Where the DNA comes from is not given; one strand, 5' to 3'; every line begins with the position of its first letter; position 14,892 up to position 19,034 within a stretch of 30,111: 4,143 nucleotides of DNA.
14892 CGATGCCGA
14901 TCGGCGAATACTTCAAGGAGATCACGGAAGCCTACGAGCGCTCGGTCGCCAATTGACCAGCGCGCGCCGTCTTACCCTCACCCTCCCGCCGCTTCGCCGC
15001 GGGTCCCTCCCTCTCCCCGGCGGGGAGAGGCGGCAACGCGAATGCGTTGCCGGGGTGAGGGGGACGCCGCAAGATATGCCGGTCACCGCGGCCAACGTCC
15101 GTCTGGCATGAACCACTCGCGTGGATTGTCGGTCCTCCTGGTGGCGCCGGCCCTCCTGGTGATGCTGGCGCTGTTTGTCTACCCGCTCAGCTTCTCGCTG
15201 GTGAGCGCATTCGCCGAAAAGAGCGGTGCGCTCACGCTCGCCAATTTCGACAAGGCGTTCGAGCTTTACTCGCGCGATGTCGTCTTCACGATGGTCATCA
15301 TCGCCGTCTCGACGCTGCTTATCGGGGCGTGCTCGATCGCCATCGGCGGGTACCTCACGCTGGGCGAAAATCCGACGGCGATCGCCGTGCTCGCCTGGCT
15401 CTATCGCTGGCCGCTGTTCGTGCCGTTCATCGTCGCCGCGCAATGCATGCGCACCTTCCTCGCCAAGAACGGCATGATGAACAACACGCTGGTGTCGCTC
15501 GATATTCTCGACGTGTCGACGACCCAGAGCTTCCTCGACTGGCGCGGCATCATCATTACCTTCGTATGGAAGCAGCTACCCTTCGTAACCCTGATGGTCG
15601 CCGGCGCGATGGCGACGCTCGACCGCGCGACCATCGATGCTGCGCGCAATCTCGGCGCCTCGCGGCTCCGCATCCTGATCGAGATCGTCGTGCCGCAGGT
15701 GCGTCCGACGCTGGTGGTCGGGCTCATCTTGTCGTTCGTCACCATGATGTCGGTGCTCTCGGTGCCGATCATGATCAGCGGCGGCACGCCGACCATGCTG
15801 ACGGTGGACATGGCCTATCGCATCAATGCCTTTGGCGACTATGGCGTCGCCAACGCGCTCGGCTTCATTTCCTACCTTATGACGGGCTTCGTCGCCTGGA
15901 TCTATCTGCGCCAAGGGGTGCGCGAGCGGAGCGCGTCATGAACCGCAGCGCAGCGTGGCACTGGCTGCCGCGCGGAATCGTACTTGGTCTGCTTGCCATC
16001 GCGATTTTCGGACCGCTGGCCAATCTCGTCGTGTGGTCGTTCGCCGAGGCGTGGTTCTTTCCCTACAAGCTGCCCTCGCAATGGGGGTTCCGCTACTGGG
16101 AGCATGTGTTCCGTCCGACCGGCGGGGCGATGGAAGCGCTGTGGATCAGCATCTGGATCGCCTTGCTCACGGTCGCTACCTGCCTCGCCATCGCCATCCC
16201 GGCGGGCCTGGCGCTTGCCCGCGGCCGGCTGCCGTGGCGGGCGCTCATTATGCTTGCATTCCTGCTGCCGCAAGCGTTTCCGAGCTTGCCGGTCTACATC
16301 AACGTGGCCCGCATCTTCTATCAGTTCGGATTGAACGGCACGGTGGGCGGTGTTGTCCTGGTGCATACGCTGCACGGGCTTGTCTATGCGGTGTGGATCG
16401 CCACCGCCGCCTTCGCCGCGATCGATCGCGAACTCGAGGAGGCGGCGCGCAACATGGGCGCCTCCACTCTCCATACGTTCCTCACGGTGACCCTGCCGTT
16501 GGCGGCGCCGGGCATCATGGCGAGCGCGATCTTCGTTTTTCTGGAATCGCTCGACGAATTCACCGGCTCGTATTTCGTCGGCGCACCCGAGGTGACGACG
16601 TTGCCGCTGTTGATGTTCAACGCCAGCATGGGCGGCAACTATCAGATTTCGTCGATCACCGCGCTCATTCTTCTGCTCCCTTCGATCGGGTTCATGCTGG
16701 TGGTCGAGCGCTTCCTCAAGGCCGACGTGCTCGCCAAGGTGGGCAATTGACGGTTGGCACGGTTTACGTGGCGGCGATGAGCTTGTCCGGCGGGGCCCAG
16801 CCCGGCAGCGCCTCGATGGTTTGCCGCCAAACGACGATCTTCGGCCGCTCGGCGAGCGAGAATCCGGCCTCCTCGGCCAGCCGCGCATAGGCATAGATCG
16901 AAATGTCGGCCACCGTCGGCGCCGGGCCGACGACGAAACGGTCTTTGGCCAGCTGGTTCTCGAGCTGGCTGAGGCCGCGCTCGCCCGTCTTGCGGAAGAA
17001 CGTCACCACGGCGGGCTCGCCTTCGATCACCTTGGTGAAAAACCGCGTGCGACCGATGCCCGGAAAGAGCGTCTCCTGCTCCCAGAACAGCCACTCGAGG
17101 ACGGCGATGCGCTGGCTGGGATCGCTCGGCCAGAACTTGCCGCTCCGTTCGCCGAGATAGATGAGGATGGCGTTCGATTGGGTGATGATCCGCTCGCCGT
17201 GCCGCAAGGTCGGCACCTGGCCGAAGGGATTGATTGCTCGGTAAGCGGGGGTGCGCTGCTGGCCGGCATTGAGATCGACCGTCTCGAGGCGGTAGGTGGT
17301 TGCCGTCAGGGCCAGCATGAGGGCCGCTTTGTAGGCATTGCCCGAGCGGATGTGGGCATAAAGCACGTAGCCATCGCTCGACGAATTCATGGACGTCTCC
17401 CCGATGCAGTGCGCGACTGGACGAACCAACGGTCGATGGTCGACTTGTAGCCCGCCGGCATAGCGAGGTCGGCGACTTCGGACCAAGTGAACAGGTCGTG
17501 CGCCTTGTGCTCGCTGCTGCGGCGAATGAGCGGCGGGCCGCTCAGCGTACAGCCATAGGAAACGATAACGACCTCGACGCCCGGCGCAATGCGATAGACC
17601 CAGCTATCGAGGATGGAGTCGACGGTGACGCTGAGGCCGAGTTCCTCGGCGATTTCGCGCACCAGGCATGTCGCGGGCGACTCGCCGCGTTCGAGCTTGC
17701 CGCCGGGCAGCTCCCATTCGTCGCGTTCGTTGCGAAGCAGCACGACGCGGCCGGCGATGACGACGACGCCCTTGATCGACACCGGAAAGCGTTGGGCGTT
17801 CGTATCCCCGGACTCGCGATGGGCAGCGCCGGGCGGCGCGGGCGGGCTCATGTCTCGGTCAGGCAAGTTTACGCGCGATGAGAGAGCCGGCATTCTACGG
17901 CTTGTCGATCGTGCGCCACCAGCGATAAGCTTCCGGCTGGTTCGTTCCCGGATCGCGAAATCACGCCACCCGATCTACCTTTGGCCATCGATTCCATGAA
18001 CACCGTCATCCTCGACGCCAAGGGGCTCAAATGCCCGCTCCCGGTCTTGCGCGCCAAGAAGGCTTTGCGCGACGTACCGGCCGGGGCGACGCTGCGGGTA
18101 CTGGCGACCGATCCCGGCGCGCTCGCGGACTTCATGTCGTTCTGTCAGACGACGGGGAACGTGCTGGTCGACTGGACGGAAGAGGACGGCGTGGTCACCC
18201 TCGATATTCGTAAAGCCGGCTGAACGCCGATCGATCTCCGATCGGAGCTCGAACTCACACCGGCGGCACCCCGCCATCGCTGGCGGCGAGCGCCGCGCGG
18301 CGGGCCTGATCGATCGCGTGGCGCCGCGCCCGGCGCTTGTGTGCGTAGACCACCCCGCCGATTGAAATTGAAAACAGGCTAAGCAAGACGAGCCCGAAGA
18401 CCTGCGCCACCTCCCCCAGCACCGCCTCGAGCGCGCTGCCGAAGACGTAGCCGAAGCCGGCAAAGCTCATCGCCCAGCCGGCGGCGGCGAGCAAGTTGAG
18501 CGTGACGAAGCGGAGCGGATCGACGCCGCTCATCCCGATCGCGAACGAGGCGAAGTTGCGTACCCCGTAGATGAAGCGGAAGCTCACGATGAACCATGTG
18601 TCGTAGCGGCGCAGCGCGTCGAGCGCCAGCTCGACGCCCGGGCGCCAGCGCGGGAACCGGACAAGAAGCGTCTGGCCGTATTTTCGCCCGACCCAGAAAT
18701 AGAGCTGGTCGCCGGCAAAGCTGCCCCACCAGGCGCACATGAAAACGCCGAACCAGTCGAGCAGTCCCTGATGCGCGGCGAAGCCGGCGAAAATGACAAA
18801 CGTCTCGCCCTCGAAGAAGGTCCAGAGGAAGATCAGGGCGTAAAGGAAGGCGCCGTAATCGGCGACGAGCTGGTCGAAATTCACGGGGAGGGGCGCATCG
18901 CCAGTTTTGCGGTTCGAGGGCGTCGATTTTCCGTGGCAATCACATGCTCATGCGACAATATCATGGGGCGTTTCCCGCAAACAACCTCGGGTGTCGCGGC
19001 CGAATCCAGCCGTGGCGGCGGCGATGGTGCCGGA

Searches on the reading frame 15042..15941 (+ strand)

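Call 8: search_protein_families(library=pfam, proteins=[window:15042-15941:+])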
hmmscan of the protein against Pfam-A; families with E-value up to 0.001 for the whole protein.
window:15042-15941:+ (299 aa): 1 family
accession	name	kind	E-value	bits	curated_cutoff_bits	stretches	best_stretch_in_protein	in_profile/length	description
PF00528.27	BPD_transp_1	-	8.3e-09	35.9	26.4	1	129-281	43-168/184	Binding-protein-dependent transport system inner membrane component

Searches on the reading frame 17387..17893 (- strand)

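Call 8: search_protein_families(library=pfam, proteins=[window:17387-17893:-])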
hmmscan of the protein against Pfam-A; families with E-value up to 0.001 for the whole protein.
window:17387-17893:- (168 aa): 3 families
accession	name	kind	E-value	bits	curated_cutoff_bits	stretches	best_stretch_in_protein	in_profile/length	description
PF00293.34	NUDIX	-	5.7e-15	56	21.1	1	43-151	8-129/134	NUDIX domain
PF13869.12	NUDIX_2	-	0.00012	22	27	1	49-88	59-98/188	Nucleotide hydrolase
PF14815.12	NUDIX_4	-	0.00055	20.2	35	0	60-152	27-110/113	NUDIX domain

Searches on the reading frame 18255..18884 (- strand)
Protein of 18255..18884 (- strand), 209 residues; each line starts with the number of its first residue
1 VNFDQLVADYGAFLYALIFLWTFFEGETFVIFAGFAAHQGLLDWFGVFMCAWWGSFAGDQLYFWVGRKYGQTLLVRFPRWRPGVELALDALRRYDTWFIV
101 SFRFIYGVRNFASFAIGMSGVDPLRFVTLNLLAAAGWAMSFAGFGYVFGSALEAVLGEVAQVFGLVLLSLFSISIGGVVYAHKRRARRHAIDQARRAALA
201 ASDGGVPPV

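Call 8: search_protein_families(library=pfam, proteins=[window:18255-18884:-])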
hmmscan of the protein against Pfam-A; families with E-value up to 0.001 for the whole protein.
window:18255-18884:- (209 aa): 1 family
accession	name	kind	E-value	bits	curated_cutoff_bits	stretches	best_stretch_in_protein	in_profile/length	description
PF09335.16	VTT_dom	-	1.7e-14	54.8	33.9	1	26-146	3-122/123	VTT domain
